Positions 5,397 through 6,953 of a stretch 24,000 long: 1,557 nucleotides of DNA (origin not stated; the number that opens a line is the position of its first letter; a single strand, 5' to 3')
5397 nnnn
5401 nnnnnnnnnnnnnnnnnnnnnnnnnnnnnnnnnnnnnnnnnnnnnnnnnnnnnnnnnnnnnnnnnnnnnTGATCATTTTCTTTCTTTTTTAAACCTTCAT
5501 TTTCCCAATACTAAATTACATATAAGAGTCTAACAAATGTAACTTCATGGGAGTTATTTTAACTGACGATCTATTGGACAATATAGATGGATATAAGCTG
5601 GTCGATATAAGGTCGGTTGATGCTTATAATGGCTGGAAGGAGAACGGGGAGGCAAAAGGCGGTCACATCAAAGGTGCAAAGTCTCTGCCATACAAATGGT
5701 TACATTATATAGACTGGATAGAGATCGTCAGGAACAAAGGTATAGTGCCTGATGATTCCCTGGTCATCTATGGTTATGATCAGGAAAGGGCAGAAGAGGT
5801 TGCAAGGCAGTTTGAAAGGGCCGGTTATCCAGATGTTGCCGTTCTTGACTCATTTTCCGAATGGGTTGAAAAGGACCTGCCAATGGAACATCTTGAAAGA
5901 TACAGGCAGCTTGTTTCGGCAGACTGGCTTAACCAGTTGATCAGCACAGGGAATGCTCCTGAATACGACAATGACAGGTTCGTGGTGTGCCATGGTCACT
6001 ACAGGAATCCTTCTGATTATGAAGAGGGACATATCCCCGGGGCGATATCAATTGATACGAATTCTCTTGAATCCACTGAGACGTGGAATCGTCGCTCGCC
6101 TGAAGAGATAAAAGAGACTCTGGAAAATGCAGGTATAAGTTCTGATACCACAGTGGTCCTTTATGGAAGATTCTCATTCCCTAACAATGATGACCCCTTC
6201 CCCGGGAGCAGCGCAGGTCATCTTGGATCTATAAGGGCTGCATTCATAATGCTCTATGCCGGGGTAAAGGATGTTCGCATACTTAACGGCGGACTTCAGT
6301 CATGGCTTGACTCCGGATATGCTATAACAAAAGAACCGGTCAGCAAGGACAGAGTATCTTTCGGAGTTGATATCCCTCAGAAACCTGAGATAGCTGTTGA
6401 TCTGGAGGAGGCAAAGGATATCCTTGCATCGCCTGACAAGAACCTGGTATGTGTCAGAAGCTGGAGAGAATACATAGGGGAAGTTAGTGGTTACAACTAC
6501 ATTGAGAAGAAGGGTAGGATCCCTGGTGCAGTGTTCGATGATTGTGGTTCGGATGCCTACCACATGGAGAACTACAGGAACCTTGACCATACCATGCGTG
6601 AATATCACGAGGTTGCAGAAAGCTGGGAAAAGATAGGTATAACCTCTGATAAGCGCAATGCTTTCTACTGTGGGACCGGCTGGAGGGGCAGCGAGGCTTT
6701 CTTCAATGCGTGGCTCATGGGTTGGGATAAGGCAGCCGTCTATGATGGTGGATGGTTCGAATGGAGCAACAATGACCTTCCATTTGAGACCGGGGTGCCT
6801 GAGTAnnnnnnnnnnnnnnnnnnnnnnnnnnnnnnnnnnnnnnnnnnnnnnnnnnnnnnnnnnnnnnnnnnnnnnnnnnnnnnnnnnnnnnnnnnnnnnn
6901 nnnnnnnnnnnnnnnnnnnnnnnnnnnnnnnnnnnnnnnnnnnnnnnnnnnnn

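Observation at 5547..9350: Overlap-coupled eanB-eanA-sufS-sufE operon: an oxygen-independent ergothioneine pathway with a built-in persulfide supply, in a methanogen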

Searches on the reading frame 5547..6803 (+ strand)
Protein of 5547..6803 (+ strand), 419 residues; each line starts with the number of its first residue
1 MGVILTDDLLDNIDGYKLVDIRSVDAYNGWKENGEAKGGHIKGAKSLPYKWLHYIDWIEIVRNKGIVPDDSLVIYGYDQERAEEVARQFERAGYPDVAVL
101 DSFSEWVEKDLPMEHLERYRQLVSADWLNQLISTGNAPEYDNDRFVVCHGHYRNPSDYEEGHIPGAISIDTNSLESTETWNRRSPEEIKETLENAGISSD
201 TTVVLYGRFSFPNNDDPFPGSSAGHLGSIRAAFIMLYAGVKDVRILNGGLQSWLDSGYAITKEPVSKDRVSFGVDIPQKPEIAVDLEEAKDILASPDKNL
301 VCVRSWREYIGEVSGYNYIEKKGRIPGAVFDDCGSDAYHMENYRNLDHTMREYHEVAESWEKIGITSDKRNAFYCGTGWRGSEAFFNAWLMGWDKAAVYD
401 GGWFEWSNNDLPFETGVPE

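Call 6: search_protein_families(library=pfam, proteins=[window:5547-6803:+])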
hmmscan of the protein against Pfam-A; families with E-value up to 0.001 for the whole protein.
window:5547-6803:+ (419 aa): 1 family
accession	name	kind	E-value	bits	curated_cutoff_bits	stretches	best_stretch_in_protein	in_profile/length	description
PF00581.25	Rhodanese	-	8.8e-38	129.3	22.2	3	286-408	2-101/102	Rhodanese-like domain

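Call 7: search_protein_families(library=ncbifam, proteins=[window:5547-6803:+])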
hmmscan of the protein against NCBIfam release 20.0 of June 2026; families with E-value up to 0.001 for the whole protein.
window:5547-6803:+ (419 aa): 5 families
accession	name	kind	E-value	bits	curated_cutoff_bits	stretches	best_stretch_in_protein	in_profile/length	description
NF008557.0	PRK11493.1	equivalog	4.4e-17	62.1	250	1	122-415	6-279/281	3-mercaptopyruvate sulfurtransferase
NF040901.1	SeO3_TeO2_ExtH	equivalog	6.9e-12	45.1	200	1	122-407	45-347/430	selenite/tellurite reduction operon rhodanese-like protein ExtH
NF041203.1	rhodanese_LYCAU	equivalog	7.6e-10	38.5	115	0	346-414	55-124/126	rhodanese-related (seleno)protein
NF006444.0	PRK08762.1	equivalog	1.7e-09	36.9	449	0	31-115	36-116/387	molybdopterin-synthase adenylyltransferase MoeB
NF045521.1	rhoda_near_glyco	subfamily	3.2e-07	30.2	145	0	34-113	41-115/144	rhodanese homology domain-containing protein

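Call 8: search_solved_structures(query=window:5547-6803:+, show_alignments=2)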
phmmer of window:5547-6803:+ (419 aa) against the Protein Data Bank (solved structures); distinct sequences matched with E-value up to 0.001: 29.
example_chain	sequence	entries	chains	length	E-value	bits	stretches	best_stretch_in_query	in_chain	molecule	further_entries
6ktv_A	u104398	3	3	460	6.5e-179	598.6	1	5-419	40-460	Sulfurtransferase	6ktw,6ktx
6kw0_A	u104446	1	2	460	1.8e-178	597.1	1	5-419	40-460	Sulfurtransferase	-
6kvz_A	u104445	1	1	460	3.4e-178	596.2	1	5-419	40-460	Sulfurtransferase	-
6kvy_A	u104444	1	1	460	3.4e-178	596.2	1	5-419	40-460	Sulfurtransferase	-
6ku1_A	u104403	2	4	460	9.3e-178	594.8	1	5-419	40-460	Sulfurtransferase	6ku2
6ktz_A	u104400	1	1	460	2.2e-177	593.5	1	5-419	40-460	Sulfurtransferase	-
6h98_A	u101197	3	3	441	4.2e-177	592.6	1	5-419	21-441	Sulfurtransferase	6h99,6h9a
6kvw_A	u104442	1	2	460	3.3e-176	589.7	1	5-419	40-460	Sulfurtransferase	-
3ipo_A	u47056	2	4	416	4.9e-79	269.4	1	6-410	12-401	Putative thiosulfate sulfurtransferase ynjE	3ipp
2wlr_A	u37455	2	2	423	5.2e-79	269.3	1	6-410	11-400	PUTATIVE THIOSULFATE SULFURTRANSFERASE YNJE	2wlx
1uar_A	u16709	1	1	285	2.2e-22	82.7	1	158-408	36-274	Rhodanese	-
3aax_A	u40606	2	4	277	1.2e-15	60.5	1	152-408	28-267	Putative thiosulfate sulfurtransferase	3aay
3hwi_A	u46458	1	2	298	1.3e-15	60.4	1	122-408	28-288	Thiosulfate sulfurtransferase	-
3p3a_A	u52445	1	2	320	7.5e-15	57.9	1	121-409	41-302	Thiosulfate sulfurtransferase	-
3hzu_A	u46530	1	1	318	1.6e-14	56.8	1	121-409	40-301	Thiosulfate sulfurtransferase sseA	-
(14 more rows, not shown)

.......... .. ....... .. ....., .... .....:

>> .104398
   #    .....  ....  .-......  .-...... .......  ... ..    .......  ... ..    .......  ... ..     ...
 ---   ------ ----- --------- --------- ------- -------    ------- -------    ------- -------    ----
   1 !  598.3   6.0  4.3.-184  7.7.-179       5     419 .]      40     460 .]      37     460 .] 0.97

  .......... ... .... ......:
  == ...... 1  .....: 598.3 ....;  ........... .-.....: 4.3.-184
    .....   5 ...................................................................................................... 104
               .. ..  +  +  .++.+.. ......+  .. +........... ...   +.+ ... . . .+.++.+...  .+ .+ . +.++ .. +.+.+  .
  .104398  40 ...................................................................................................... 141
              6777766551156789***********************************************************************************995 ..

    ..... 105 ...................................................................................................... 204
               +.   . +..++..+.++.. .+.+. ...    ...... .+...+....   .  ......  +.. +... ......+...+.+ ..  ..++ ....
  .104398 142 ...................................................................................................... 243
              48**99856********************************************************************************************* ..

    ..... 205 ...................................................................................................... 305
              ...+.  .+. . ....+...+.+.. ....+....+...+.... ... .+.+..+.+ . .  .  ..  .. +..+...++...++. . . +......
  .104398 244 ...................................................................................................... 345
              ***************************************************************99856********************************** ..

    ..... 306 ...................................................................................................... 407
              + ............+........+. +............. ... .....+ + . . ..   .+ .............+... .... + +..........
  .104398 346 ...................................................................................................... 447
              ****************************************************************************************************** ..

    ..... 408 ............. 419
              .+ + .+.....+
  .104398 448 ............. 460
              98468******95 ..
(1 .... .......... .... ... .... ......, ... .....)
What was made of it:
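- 5547..6806 (+): eanB: rhodanese-like ergothioneine synthase (hercynine C2 sulfurtransferase). Catalytic Cys375 lies in the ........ loop, with Tyr316, Tyr338, Tyr374, Thr377 and Arg380. It scores 598 bits (E 6e-179) full length against PDB 6KTV/6H98 C. limicola EanB, versus 269 bits for YnjE (call 8).
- On EanB (anaerobic ergothioneine synthase): It scores 598 bits against EanB, 269 against YnjE and 83 or less against other rhodaneses (call 8).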

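Call 16: find_homologous_proteins(query=window:5547-6803:+, max_evalue=1e-20)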
Query window:5547-6803:+ (419 aa): 5561 proteins with E <= 1e-20 among 8000 candidates; the best 120 are listed.
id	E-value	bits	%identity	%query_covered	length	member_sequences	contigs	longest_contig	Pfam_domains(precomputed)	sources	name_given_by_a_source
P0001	6.1e-292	986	100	100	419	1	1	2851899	PF00581.26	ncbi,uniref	ncbi:rhodanese-like domain-containing protein [Methanolobus sp. WCC4]|uniref:sulfurtransferase n=1 T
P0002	8.6e-266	900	89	100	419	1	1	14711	PF00581.26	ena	-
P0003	3.2e-265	898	89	100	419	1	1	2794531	PF00581.26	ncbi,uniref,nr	ncbi:rhodanese-like domain-containing protein [Methanolobus sediminis]|uniref:Sulfurtransferase n=1 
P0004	4.3e-260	881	88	100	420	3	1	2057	PF00581.26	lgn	-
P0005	1.2e-256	870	86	100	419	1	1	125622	PF00581.26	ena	-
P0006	5.1e-255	864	85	100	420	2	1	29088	PF00581.26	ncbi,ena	-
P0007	1.2e-253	860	86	100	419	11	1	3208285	PF00581.26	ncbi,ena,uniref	ncbi:sulfurtransferase [uncultured Methanolobus sp.]|uniref:sulfurtransferase n=1 Tax=uncultured Met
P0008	3.0e-253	858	85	100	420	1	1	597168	PF00581.26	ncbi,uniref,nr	ncbi:thiosulfate/3-mercaptopyruvate sulfurtransferase [Methanohalophilus levihalophilus]|uniref:rhod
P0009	2.1e-251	852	84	100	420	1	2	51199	PF00581.26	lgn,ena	-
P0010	2.1e-247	839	83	100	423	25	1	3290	PF00581.26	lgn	-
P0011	5.7e-247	838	83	100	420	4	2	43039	PF00581.26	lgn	-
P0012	6.4e-247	838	82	100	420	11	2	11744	PF00581.26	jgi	jgi:thiosulfate/3-mercaptopyruvate sulfurtransferase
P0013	7.5e-246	834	81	100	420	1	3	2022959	PF00581.26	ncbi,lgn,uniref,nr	ncbi:rhodanese-like domain-containing protein [Methanohalophilus halophilus]|uniref:Sulfurtransferas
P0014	5.7e-245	831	82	100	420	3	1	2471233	PF00581.26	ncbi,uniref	ncbi:rhodanese-like domain-containing protein [Methanococcoides sp. FTZ1]|uniref:rhodanese-like doma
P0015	2.7e-244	829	81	100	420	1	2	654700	PF00581.26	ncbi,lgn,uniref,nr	ncbi:thiosulfate/3-mercaptopyruvate sulfurtransferase [Methanococcoides vulcani]|uniref:Sulfurtransf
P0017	3.3e-243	825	81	100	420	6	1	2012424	PF00581.26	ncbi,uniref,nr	ncbi:rhodanese-like domain-containing protein [Methanohalophilus mahii]|uniref:Sulfurtransferase n=1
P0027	1.6e-232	790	77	100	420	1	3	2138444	PF00581.26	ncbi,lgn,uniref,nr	ncbi:Rhodanese domain protein [Methanosalsum zhilinae DSM 4017]|uniref:Sulfurtransferase n=1 Tax=Met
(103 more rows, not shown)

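Call 19: find_related_loci(query=A1, collection=genome_contigs, flank=8000)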
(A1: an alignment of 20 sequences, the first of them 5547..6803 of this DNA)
Query A1 (419 aa) in genome_contigs; peptide patterns used: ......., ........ (x = any residue, [..] = any of these).
600 stretches matched a pattern (row limit reached: there are more); 594 encode a relative of the query (tblastn E <= 1e-3); the best 80 are kept; 80 distinct loci.
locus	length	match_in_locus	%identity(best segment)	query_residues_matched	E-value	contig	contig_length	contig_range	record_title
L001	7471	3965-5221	85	1-419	0e+0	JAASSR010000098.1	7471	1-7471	MAG: Methanolobus sp. isolate KhS_metabat.2 KhS_C5298, whole genome shotgun sequence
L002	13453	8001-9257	83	1-419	0e+0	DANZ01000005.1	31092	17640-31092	MAG TPA_asm: Methanolobus sp. UBA474 UBA474_contig_26639, whole genome shotgun sequence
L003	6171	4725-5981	83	1-419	0e+0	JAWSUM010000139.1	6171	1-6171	MAG: Methanolobus sp. isolate B4G8CH4-11 NODE_2377_length_6171_cov_6.007194, whole genome shotgun sequence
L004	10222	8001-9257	80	1-419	0e+0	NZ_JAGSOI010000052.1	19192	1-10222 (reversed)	Methanococcoides seepicolus strain LLY Scaffold52, whole genome shotgun sequence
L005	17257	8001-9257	79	1-419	0e+0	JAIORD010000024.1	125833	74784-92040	MAG: Methanococcoides sp. isolate SMBSF09 20072_Bin_1_contigs_1_c_000000000017, whole genome shotgun sequence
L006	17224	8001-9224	70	16-419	0e+0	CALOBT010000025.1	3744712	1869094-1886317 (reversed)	MAG: uncultured Spirochaetota bacterium isolate LOGT_bin.0113 genome assembly, contig: contig_20799, whole genome shotgu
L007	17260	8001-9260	68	4-418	0e+0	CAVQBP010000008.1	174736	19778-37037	MAG: uncultured Bacteroidetes bacterium isolate MFD02923.bin.1.10 genome assembly, contig: contig_17052, whole genome sh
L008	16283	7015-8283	65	1-418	0e+0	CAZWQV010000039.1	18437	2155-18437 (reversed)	MAG TPA_asm: uncultured Thermoplasmatales archaeon isolate binchicken_co129_722 genome assembly, contig: NODE_8809_lengt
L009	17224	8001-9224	69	15-418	0e+0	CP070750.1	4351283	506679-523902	MAG: Candidatus Aminicenantes bacterium isolate bin34 chromosome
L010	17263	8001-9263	69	4-419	0e+0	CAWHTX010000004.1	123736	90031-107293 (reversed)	MAG: uncultured Bacteroidetes bacterium isolate MFD05684.bin.1.301 genome assembly, contig: contig_13979, whole genome s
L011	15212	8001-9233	67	12-419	0e+0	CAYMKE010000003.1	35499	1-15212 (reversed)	MAG TPA_asm: uncultured Bacteroidales bacterium isolate SRP252850_co1_227 genome assembly, contig: NODE_1919_length_3549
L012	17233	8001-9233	66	12-419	0e+0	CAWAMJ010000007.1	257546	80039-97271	MAG: uncultured Prolixibacteraceae bacterium isolate MFD01721.bin.1.283 genome assembly, contig: contig_45927, whole gen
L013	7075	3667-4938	65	1-419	0e+0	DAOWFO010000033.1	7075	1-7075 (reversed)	MAG TPA_asm: Thermoplasmata archaeon isolate CSMAG_1967 CSMAG_1967_k141_407855_length_7075_cov_17.2067, whole genome sho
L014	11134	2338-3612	66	1-419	0e+0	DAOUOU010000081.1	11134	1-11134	MAG TPA_asm: Bacteroidales bacterium isolate CSMAG_82 CSMAG_82_k119_612430_length_11134_cov_25.7965, whole genome shotgu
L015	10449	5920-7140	67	17-419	0e+0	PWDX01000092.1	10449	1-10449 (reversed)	MAG: Phycisphaerae bacterium isolate T1Sed10_97 T1-Sed10-C7261, whole genome shotgun sequence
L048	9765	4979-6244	63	3-418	5e-179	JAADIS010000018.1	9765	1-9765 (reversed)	MAG: Chlorobiota bacterium isolate M_MetaBat.65 contig-127_12100, whole genome shotgun sequence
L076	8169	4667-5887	63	15-417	4e-174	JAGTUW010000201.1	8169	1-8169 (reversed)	MAG: Bacteroidetes bacterium isolate SH-MAG12 SH-MAG12_contig_000201, whole genome shotgun sequence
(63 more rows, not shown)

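Call 55: find_encoding_contigs(protein=P0017, flank=5000, max_places=1)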
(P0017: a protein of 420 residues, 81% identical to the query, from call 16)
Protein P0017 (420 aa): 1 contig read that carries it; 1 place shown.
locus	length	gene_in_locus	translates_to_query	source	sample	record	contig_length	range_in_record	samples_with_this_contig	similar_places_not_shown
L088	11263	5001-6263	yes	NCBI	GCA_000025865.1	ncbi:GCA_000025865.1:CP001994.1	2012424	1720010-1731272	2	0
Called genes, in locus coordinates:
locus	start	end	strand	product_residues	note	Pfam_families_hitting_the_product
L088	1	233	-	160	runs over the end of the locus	PF00583:Acetyltransf_1, PF13673:Acetyltransf_10, PF13508:Acetyltransf_7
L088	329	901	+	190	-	PF00156:Pribosyltran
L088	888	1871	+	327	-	PF01866:Diphthamide_syn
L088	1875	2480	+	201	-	PF01170:UPF0020 (faint), PF13489:Methyltransf_23 (weak), PF02475:TRM5-TYW2_MTfase (weak), PF05175:MTS, PF06325:PrmA, PF08241:Methyltransf_11 (weak), PF13649:Methyltransf_25, PF13847:Methyltransf_31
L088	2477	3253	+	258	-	PF14382:ECR1_N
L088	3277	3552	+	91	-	PF13656:RNA_pol_L_2, PF01193:RNA_pol_L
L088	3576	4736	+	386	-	PF00155:Aminotran_1_2, PF05889:SepSecS, PF00266:Aminotran_5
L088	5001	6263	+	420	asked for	PF00581:Rhodanese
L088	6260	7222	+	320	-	PF10017:Methyltransf_33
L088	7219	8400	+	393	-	PF00155:Aminotran_1_2, PF00266:Aminotran_5, PF01053:Cys_Met_Meta_PP (faint), PF01041:DegT_DnrJ_EryC1 (weak), PF05889:SepSecS (faint)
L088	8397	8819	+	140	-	PF02657:SufE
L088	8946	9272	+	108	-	PF14947:HTH_45 (weak)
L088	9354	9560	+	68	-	-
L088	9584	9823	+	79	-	PF00173:Cyt-b5 (weak)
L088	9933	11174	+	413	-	PF00291:PALP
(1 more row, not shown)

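Call 56: find_encoding_contigs(protein=P0027, flank=5000, max_places=1)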
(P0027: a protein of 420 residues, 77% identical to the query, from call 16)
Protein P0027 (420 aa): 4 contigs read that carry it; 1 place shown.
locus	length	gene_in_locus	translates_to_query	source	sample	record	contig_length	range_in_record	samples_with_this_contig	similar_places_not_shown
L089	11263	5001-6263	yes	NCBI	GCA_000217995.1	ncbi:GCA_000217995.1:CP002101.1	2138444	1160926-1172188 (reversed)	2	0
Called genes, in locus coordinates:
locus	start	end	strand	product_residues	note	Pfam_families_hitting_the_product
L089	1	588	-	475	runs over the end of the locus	PF01609:DDE_Tnp_1 (faint)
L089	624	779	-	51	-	-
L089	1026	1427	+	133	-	PF01894:YjbQ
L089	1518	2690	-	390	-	PF00083:Sugar_tr, PF07690:MFS_1, PF12832:MFS_1_like (weak), PF05977:MFS_3 (weak)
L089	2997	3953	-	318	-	PF07796:DUF1638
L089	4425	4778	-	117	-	PF13384:HTH_23 (weak), PF06056:Terminase_5 (weak)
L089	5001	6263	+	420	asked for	PF00581:Rhodanese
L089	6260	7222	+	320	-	PF10017:Methyltransf_33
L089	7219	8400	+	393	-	PF00155:Aminotran_1_2, PF00266:Aminotran_5, PF01041:DegT_DnrJ_EryC1 (weak)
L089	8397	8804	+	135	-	PF02657:SufE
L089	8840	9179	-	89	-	-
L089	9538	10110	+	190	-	PF00719:Pyrophosphatase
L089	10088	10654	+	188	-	PF20251:Big_14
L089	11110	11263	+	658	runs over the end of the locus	PF00723:Glyco_hydro_15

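Call 57: find_encoding_contigs(protein=P0015, flank=5000, max_places=1)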
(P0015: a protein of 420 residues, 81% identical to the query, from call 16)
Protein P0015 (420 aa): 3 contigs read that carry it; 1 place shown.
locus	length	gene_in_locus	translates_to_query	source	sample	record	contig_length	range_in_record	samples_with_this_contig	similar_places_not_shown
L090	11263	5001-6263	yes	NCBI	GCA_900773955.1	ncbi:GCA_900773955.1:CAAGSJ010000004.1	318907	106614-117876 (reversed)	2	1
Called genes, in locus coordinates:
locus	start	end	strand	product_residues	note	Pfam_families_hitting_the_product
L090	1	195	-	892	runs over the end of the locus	PF02811:PHP (weak), PF02463:SMC_N (faint), PF13304:AAA_21 (weak)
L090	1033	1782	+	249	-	-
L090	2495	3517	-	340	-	PF16795:Phage_integr_3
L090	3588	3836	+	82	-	PF07411:DUF1508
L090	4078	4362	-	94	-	PF00589:Phage_integrase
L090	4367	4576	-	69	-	PF00589:Phage_integrase (weak)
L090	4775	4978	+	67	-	-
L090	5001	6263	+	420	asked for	PF00581:Rhodanese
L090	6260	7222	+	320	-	PF10017:Methyltransf_33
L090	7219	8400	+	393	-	PF00155:Aminotran_1_2, PF00266:Aminotran_5, PF01041:DegT_DnrJ_EryC1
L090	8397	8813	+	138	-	PF02657:SufE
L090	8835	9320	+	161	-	-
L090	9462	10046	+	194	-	PF04307:YdjM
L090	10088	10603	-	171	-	PF06146:PsiE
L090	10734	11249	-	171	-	PF13527:Acetyltransf_9, PF00583:Acetyltransf_1, PF13673:Acetyltransf_10 (weak), PF13508:Acetyltransf_7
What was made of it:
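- Checked: However, overlapping junctions recur in Methanohalophilus mahii, Methanosalsum zhilinae and Methanococcoides vulcani, which have 4-nt overlaps at all three junctions (calls 55-57).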

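Call 72: search_protein_families(library=pfam, proteins=[L048:387-1076:+, L048:1824-3170:+, L048:3244-4854:+, L048:6261-7223:+, L048:7877-8740:+, L076:815-3214:+, L076:3611-4222:+, L076:4032-4718:+, L076:5923-7299:+])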
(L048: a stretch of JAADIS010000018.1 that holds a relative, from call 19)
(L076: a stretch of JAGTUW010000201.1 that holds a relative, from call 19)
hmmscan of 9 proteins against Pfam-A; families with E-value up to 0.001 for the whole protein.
L048:387-1076:+ (230 aa): 0 families

L048:1824-3170:+ (449 aa): 8 families
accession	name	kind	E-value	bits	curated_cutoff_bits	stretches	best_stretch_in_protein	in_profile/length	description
PF07992.20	Pyr_redox_2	-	6.6e-43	147.6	26.1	1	24-342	2-291/291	Pyridine nucleotide-disulphide oxidoreductase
PF22366.1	NDH2_C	-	7.6e-12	45.7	27.7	1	366-421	2-58/62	NDH2 C-terminal domain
PF00070.33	Pyr_redox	-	2.1e-10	41.4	22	1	176-259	1-69/82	Pyridine nucleotide-disulphide oxidoreductase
PF03486.20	HI0933_like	-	1.2e-05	25.3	50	0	24-55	2-33/244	HI0933-like protein Rossmann domain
PF01266.30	DAO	-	1.7e-05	25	27.9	0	24-54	1-31/353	FAD dependent oxidoreductase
PF13738.12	Pyr_redox_3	-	0.00011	22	30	0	26-57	1-33/305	Pyridine nucleotide-disulphide oxidoreductase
PF01134.28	GIDA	-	0.00046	19.8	22.1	0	25-55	2-31/391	Glucose inhibited division protein A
PF13454.12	NAD_binding_9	-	0.00054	20.4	21.8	0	178-228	1-39/155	FAD-NAD(P)-binding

L048:3244-4854:+ (537 aa): 1 family
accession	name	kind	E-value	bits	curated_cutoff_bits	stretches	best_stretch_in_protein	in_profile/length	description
PF00342.24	PGI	-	4.9e-220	731.6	22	1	50-532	1-486/486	Phosphoglucose isomerase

L048:6261-7223:+ (321 aa): 1 family
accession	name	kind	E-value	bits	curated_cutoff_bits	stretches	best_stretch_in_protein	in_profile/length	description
PF10017.15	Methyltransf_33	-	2.2e-96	323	23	1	11-318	2-303/304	Histidine-specific methyltransferase, SAM-dependent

L048:7877-8740:+ (288 aa): 0 families

L076:815-3214:+ (800 aa): 4 families
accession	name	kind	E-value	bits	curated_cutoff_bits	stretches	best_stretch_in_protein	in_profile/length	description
PF03781.23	FGE-sulfatase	-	2.8e-58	198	23.3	1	552-797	4-255/255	Sulfatase-modifying factor enzyme 1-like domain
PF00092.34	VWA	-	8.3e-13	49.4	23.8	1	146-291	3-155/174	von Willebrand factor type A domain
PF13519.12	VWA_2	-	1.1e-12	48.9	27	1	146-248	2-106/107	von Willebrand factor type A domain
PF25106.1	VWA_4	-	0.00077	19.5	27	0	146-278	3-134/169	von Willebrand factor A domain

L076:3611-4222:+ (204 aa): 2 families
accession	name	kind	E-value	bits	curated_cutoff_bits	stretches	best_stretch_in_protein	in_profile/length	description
PF13619.11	KTSC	-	4.6e-19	68.3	25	1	117-174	1-58/58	KTSC domain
PF00226.36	DnaJ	-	1.1e-08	35.5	27.8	1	12-66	4-54/63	DnaJ domain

L076:4032-4718:+ (229 aa): 0 families

L076:5923-7299:+ (459 aa): 9 families
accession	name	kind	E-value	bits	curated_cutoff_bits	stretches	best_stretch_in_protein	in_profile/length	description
PF07992.20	Pyr_redox_2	-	1.8e-60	205.3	26.1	1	6-319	1-287/291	Pyridine nucleotide-disulphide oxidoreductase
PF02852.28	Pyr_redox_dim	-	2.7e-22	79.5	25.3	1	347-451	5-109/110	Pyridine nucleotide-disulphide oxidoreductase, dimerisation domain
PF00070.33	Pyr_redox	-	2.2e-20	73.4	22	1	171-242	1-72/82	Pyridine nucleotide-disulphide oxidoreductase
PF13738.12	Pyr_redox_3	-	6e-11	42.6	30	1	170-307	165-305/305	Pyridine nucleotide-disulphide oxidoreductase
PF13450.12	NAD_binding_8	-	1.6e-06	28.7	21.9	0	10-43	1-35/68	NAD(P)-binding Rossmann-like domain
PF00890.30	FAD_binding_2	-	9.4e-05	22.2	20.4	0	7-42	1-36/414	FAD binding domain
PF12831.13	FAD_oxidored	-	0.0003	20.6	27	0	7-54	1-49/416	FAD dependent oxidoreductase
PF01494.25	FAD_binding_3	-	0.00035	20.3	22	0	6-37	2-33/349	FAD binding domain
PF03486.20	HI0933_like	-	0.00046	20.2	50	0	7-39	2-34/244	HI0933-like protein Rossmann domain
